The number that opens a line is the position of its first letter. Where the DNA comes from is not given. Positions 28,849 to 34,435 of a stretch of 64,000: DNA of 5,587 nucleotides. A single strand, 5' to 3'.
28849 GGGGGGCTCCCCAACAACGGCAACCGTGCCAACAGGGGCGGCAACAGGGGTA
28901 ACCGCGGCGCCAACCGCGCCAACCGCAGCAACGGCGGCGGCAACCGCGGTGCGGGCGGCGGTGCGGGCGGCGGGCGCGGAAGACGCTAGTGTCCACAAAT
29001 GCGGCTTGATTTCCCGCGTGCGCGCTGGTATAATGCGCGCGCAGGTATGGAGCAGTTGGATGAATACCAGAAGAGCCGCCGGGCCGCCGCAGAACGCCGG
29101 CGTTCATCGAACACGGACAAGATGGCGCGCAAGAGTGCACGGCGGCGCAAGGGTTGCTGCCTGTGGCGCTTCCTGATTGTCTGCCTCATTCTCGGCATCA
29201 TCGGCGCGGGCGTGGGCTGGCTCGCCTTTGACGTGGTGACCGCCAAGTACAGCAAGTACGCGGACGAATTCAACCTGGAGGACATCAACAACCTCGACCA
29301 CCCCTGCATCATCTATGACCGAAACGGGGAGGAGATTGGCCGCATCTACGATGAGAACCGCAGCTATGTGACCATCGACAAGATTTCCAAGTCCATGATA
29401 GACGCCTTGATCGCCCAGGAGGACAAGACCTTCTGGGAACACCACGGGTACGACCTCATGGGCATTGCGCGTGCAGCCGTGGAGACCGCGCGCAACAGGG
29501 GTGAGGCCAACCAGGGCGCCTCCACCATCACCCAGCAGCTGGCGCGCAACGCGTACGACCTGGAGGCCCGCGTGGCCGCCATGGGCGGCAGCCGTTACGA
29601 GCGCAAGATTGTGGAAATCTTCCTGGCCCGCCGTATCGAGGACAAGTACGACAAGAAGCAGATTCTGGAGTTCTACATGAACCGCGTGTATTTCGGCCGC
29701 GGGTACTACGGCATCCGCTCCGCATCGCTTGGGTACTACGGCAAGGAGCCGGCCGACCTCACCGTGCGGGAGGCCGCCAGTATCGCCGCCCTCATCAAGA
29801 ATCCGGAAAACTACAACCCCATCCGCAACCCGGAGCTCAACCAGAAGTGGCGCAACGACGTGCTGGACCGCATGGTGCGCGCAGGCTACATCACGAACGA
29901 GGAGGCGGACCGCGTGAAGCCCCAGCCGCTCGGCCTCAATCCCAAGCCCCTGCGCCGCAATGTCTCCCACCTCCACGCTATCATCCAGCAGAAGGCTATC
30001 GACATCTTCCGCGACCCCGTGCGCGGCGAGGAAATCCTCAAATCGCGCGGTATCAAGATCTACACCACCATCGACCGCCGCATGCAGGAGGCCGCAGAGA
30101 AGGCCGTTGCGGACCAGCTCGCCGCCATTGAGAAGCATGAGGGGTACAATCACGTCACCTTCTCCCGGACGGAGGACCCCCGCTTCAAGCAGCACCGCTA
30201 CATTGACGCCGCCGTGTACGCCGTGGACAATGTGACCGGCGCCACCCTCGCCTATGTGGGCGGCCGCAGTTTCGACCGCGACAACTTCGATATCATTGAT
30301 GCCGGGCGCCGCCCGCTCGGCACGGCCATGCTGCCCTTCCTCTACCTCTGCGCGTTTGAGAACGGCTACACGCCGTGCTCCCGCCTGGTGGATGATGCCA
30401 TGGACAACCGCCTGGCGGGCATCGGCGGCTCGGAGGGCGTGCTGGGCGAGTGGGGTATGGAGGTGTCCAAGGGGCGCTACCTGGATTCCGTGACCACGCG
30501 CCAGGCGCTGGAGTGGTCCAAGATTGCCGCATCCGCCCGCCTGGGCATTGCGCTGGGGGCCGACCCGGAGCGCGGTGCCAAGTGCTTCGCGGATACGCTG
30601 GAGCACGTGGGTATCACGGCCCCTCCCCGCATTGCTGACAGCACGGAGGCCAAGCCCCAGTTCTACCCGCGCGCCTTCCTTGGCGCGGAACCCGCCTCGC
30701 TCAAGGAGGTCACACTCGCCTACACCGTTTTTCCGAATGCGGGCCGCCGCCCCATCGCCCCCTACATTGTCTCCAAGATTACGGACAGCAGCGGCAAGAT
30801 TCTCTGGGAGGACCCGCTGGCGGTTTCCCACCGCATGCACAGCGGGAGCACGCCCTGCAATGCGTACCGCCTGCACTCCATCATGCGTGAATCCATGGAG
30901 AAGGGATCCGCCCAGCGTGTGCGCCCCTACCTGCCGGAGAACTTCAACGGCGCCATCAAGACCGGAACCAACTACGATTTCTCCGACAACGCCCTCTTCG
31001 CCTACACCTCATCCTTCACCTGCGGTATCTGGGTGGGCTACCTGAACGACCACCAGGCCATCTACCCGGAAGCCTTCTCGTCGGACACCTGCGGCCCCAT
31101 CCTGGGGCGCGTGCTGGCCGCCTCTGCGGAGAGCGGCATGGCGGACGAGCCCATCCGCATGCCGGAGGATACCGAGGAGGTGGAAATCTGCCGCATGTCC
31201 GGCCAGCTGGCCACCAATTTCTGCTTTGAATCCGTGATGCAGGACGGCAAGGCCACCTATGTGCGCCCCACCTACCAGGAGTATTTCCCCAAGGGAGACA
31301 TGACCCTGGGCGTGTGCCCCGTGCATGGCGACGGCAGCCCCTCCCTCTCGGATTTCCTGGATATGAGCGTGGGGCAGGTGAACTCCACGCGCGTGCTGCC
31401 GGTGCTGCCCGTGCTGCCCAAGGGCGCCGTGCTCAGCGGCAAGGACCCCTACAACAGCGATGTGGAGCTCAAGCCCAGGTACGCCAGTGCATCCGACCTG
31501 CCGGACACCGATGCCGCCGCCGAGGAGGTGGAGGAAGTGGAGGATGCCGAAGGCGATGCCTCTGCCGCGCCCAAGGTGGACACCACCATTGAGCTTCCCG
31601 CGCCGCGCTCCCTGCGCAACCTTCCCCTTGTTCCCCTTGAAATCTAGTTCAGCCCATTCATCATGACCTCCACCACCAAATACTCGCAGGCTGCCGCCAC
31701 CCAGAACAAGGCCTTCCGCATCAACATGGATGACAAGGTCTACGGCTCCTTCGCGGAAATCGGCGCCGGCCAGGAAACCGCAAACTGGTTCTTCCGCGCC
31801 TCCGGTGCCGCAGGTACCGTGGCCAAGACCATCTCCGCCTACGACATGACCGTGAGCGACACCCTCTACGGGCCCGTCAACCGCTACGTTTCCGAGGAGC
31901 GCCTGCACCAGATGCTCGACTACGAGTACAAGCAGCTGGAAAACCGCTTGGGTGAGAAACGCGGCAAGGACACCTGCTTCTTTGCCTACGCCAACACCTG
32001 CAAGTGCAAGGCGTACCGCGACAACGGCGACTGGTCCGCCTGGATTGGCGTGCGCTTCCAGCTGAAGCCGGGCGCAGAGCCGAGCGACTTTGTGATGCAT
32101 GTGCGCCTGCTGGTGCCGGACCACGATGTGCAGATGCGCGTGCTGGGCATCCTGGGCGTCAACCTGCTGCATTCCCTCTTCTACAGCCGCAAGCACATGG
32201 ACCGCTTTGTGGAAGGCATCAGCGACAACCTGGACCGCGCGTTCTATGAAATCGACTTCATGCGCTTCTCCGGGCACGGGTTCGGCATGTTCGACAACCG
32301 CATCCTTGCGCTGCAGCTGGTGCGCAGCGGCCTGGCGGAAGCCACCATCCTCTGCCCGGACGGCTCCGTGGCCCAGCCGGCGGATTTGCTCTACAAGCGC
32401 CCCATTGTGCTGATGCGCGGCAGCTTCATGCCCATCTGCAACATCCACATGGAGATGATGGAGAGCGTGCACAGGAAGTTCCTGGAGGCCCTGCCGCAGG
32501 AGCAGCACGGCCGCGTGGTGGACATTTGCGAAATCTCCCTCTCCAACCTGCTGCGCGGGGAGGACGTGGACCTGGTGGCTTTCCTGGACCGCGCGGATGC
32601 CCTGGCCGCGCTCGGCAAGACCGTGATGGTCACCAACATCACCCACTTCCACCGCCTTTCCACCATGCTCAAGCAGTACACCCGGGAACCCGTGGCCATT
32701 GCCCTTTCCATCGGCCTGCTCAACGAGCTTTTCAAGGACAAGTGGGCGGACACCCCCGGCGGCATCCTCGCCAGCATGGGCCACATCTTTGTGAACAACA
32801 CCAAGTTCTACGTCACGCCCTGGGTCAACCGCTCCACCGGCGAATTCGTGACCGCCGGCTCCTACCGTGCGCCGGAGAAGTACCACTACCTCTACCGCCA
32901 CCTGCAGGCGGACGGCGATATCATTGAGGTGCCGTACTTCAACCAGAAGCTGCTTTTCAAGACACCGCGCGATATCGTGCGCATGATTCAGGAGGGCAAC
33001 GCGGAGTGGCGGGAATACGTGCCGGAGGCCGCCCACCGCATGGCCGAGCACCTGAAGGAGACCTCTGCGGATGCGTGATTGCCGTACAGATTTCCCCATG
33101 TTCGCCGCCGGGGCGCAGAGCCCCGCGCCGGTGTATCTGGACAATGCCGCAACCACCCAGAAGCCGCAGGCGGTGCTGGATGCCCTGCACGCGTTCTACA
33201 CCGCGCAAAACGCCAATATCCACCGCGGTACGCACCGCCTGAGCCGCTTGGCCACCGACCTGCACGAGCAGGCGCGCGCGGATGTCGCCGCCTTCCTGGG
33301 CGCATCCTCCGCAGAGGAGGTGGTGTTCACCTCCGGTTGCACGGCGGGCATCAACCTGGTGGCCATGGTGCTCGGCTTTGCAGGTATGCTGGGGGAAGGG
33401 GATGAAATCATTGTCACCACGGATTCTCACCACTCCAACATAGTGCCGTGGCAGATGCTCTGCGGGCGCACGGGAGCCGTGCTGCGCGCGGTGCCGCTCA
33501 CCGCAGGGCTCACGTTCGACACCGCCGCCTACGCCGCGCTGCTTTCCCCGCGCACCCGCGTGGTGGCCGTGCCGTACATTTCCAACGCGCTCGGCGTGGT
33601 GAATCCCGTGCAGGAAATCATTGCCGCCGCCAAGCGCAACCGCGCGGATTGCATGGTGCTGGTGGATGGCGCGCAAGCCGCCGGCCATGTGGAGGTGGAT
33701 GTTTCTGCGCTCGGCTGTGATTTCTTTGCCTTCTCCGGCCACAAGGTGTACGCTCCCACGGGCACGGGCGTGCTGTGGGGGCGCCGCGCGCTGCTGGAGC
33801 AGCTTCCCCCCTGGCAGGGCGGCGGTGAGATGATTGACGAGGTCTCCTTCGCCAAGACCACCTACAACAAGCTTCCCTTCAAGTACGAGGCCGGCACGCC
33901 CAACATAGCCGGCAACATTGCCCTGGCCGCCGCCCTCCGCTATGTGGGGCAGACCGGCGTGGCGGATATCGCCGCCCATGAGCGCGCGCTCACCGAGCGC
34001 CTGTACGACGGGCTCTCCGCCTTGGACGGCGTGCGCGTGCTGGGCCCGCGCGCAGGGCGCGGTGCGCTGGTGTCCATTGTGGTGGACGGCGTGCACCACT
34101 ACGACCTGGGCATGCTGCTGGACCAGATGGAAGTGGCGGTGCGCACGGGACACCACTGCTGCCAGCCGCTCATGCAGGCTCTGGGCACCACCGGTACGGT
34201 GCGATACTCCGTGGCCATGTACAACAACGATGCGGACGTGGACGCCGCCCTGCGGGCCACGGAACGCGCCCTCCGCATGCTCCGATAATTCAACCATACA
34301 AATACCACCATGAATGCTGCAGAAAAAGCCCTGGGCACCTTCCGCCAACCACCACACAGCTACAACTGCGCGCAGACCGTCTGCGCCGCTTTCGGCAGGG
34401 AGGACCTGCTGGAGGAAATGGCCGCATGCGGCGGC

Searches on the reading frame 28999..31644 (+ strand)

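Call 42: search_protein_families(library=pfam, proteins=[window:28999-31644:+], max_evalue=0.0001)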
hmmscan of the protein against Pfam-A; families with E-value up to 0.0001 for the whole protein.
window:28999-31644:+ (882 aa): 2 families
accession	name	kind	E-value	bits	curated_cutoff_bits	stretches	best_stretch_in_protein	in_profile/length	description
PF00912.28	Transgly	-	4.3e-59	199.3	27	1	110-292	2-177/178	Transglycosylase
PF00905.27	Transpeptidase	-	3.1e-05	23.8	22.1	1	405-683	2-266/299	Penicillin binding protein transpeptidase domain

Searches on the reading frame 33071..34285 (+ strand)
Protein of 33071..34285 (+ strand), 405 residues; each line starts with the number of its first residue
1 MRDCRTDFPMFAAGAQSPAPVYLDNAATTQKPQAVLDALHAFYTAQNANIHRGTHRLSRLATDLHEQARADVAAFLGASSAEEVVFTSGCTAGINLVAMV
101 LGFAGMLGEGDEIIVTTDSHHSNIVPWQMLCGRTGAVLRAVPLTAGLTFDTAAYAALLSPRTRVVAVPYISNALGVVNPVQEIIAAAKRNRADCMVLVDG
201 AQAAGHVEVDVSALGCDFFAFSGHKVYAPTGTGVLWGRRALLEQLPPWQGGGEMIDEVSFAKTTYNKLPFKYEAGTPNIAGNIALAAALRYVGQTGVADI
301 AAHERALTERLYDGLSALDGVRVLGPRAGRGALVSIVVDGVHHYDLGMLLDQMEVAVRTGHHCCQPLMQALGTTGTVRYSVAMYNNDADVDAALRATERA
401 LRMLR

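Call 39: search_protein_families(library=pfam, proteins=[window:33071-34285:+], max_evalue=0.001)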
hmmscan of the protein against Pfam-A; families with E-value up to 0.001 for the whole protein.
window:33071-34285:+ (405 aa): 3 families
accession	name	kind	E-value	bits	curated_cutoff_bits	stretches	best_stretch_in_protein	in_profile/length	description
PF00266.25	Aminotran_5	-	1.2e-137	459.3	21.5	1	21-392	1-370/371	Aminotransferase class-V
PF00155.27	Aminotran_1_2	-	7.8e-11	42.2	19.7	1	35-201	22-187/361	Aminotransferase class I and II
PF01053.26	Cys_Met_Meta_PP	-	1.4e-06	27.6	27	1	47-225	37-198/381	Cys/Met metabolism PLP-dependent enzyme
